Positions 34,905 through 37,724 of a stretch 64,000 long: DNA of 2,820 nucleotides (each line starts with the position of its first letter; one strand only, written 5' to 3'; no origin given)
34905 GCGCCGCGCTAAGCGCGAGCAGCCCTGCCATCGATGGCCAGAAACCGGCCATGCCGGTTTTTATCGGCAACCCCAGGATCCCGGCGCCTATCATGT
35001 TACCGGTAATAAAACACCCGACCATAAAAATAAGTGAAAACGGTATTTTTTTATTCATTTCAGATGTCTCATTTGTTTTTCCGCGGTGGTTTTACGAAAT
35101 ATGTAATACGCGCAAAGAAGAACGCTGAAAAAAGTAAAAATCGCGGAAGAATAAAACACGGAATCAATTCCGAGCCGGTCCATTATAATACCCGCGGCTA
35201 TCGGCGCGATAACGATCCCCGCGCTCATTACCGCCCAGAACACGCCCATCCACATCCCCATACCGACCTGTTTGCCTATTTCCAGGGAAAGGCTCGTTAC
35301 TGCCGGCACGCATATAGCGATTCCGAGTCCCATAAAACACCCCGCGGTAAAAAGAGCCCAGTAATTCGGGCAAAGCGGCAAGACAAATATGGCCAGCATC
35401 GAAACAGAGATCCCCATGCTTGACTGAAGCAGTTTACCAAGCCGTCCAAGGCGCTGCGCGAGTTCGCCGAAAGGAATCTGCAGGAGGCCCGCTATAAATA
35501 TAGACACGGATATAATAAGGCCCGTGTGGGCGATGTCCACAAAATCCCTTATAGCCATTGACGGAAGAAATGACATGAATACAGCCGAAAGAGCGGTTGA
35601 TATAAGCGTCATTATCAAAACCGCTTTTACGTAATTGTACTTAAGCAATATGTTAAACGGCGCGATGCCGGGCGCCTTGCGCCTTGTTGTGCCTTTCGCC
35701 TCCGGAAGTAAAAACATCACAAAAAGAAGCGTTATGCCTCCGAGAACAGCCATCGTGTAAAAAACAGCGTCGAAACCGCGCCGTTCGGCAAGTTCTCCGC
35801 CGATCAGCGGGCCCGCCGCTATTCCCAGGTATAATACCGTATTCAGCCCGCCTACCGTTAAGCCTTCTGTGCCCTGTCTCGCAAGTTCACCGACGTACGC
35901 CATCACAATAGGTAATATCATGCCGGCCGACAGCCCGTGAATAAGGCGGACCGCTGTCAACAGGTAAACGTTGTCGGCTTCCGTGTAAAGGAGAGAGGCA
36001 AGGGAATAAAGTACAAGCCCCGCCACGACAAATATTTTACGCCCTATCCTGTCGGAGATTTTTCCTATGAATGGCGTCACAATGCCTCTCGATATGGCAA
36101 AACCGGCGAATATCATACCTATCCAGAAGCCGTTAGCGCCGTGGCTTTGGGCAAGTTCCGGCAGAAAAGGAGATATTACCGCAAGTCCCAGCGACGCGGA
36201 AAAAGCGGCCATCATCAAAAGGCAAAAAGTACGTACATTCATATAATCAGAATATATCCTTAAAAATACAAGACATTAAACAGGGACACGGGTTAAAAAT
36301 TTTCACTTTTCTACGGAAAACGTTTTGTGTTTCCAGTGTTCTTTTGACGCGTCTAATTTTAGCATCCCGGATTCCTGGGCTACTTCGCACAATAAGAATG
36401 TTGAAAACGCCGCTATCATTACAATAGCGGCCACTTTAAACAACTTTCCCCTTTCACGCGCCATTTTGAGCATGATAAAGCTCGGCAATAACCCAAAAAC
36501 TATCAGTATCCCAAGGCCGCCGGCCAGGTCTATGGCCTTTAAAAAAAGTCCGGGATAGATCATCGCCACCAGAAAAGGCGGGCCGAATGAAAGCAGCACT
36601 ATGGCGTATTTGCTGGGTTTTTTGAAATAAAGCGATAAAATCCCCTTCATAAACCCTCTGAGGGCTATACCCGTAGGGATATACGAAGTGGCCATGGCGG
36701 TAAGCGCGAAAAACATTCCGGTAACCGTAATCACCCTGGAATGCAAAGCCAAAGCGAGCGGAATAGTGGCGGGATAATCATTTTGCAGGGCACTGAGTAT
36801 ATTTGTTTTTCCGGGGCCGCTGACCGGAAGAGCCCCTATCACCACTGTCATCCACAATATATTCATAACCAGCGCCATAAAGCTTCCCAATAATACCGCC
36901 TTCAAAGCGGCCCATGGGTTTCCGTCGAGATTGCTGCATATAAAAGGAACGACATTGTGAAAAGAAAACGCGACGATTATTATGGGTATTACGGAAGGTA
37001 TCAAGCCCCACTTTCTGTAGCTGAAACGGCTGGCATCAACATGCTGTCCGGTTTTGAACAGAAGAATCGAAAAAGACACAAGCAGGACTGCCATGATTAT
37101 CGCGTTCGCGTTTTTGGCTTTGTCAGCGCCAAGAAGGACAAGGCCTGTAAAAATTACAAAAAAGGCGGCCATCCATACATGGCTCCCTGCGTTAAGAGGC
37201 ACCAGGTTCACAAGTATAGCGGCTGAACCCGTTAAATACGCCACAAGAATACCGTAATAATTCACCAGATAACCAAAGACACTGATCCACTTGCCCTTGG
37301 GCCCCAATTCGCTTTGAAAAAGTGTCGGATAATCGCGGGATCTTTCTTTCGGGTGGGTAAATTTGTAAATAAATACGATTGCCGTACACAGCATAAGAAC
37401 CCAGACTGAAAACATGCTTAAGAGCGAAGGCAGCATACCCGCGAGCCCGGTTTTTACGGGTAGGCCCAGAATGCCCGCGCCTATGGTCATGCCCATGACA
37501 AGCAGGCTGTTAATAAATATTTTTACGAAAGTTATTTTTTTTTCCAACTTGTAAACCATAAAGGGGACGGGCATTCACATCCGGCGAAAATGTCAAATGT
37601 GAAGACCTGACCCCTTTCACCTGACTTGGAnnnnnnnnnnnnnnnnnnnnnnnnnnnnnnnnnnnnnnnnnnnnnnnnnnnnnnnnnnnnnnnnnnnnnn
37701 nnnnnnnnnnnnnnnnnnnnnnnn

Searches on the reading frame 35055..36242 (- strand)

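Call 5: search_protein_families(library=pfam, proteins=[window:35055-36242:-], max_evalue=0.01)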
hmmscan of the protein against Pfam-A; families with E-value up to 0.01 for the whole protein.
window:35055-36242:- (395 aa): 5 families
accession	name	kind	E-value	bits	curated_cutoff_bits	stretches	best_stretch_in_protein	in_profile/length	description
PF07690.21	MFS_1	-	7.6e-51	173.5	33.4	2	9-229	1-228/347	Major Facilitator Superfamily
PF00083.30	Sugar_tr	-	2.9e-11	43.4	22.3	1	33-182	40-194/452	Sugar (and other) transporter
PF12832.13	MFS_1_like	-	2.4e-05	24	25.2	1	6-161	214-371/373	MFS_1 like family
PF06609.19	TRI12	-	0.00041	19.4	23.2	1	29-182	73-221/599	Fungal trichothecene efflux pump (TRI12)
PF05978.22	UNC-93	-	0.0059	16.3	22.9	0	275-377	40-143/379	Ion channel regulatory protein UNC-93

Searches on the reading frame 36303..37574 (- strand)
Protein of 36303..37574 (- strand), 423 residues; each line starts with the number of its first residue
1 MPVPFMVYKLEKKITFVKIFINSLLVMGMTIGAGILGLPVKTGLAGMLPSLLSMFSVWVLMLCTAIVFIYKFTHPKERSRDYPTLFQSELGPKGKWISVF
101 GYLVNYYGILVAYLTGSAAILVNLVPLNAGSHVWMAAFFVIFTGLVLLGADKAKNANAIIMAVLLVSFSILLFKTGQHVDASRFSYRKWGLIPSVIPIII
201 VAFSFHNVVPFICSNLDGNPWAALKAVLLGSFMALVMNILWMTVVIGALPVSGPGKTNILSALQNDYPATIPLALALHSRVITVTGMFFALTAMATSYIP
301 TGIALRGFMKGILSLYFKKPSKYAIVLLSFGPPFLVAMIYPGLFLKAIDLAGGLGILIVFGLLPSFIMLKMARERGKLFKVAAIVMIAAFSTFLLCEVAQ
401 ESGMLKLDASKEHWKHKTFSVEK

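Call 5: search_protein_families(library=pfam, proteins=[window:36303-37574:-], max_evalue=0.01)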
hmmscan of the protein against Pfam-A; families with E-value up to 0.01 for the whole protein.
window:36303-37574:- (423 aa): 2 families
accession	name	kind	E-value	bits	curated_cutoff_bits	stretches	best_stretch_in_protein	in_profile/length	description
PF03222.19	Trp_Tyr_perm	-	3.5e-54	184.9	22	1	18-376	4-366/393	Tryptophan/tyrosine permease family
PF01490.24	Aa_trans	-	1.8e-09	37.2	25.6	1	24-382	10-383/410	Transmembrane amino acid transporter protein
